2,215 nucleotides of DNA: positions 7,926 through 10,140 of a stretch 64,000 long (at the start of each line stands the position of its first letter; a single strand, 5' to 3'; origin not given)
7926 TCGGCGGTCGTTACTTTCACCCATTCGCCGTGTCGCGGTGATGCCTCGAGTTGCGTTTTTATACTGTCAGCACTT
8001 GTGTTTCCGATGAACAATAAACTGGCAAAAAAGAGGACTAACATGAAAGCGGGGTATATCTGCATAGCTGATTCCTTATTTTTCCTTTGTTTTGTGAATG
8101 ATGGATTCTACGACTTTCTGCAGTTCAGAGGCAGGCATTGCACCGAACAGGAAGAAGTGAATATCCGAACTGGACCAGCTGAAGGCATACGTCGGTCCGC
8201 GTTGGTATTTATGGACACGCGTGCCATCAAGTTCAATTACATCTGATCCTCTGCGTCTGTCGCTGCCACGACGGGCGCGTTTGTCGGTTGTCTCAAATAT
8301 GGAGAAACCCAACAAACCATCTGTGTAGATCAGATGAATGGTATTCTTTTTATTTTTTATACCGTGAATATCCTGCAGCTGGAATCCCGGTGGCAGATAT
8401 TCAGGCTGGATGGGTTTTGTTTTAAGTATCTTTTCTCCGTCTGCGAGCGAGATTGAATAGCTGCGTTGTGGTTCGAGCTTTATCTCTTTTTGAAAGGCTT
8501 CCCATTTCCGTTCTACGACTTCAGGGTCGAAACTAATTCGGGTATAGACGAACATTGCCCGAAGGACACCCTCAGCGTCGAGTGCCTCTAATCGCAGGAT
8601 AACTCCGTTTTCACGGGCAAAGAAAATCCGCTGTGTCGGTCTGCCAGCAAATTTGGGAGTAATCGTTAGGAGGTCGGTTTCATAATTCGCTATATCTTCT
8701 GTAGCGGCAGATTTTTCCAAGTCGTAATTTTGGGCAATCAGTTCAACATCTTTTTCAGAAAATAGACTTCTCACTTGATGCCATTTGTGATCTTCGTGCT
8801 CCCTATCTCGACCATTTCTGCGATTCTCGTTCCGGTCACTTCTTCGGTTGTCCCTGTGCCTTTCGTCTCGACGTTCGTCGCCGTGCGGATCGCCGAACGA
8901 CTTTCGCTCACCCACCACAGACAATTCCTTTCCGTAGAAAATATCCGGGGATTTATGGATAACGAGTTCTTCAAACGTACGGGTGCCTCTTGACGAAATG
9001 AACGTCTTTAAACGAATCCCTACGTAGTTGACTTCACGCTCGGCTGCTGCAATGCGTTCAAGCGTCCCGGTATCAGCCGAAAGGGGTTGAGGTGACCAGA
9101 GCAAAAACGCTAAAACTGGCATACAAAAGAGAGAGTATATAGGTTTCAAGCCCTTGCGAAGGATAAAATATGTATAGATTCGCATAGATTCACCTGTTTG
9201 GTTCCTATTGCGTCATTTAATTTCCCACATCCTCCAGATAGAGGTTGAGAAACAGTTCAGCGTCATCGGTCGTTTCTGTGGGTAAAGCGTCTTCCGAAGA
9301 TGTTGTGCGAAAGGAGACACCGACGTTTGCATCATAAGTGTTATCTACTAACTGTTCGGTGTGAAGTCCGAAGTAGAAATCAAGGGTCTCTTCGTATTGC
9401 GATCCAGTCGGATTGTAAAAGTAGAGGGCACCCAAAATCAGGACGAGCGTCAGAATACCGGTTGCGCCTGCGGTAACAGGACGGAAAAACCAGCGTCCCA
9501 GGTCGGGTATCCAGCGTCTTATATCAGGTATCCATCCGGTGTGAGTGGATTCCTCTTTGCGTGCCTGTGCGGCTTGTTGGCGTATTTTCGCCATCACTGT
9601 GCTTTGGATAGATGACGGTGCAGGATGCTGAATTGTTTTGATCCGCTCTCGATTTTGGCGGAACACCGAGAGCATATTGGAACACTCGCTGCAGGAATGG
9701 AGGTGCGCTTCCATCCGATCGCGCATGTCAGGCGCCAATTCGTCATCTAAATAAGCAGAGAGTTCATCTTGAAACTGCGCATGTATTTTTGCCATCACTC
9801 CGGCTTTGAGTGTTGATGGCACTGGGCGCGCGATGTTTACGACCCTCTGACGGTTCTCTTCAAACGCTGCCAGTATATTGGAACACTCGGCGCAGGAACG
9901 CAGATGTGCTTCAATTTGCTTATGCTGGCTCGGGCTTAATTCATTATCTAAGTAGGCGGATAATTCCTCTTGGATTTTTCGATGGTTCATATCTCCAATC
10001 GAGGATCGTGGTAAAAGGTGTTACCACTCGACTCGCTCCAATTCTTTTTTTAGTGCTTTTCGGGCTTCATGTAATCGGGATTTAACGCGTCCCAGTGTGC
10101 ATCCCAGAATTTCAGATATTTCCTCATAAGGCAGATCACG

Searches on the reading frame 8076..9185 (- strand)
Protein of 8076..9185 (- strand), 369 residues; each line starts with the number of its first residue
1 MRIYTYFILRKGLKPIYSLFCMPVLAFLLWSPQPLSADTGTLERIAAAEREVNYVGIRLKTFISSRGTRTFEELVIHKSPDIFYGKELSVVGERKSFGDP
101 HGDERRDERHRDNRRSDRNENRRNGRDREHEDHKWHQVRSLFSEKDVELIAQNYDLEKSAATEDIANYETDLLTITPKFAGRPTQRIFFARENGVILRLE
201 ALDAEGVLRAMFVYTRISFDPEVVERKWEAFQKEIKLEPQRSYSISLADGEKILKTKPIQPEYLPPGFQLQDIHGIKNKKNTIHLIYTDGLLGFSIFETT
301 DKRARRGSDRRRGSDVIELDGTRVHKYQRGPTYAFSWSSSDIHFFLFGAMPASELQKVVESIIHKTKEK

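Call 14: search_protein_families(library=ncbifam, proteins=[window:8076-9185:-], max_evalue=0.00001)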
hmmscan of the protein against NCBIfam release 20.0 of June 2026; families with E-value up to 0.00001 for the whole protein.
window:8076-9185:- (369 aa): 0 families

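Call 30: search_protein_families(library=pfam, proteins=[window:8076-9185:-], max_evalue=0.00001)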
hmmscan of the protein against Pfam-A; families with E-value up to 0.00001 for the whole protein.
window:8076-9185:- (369 aa): 1 family
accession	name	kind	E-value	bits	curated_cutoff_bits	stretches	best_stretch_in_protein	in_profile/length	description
PF03888.20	MucB_RseB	-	7.4e-07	29.4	22.3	0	145-229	92-175/178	MucB/RseB N-terminal domain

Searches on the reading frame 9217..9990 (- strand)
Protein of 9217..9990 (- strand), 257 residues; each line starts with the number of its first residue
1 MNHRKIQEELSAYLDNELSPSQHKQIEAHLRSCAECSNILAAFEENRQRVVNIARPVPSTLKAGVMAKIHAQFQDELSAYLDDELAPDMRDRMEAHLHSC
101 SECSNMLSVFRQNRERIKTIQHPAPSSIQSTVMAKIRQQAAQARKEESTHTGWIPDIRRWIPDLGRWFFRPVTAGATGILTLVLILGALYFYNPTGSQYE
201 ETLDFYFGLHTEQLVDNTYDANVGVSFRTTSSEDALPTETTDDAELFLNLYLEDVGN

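Call 14: search_protein_families(library=ncbifam, proteins=[window:9217-9990:-], max_evalue=0.00001)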
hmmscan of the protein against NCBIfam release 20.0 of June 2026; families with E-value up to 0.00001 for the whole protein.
window:9217-9990:- (257 aa): 4 families
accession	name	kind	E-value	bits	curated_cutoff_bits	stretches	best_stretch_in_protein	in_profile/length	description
TIGR03988.1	antisig_RsrA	equivalog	1e-18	67.2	62.5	2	6-71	5-72/77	mycothiol system anti-sigma-R factor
NF052375.1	antisigma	equivalog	4.8e-18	66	100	2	77-192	2-105/217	anti-sigma factor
NF052368.1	antisigmaE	subfamily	7.4e-09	35.3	50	0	4-38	5-39/48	anti-sigma factor family protein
TIGR02451.1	anti_sig_ChrR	subfamily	5.4e-07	29.6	124.5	0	7-76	5-72/216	ChrR family anti-sigma-E factor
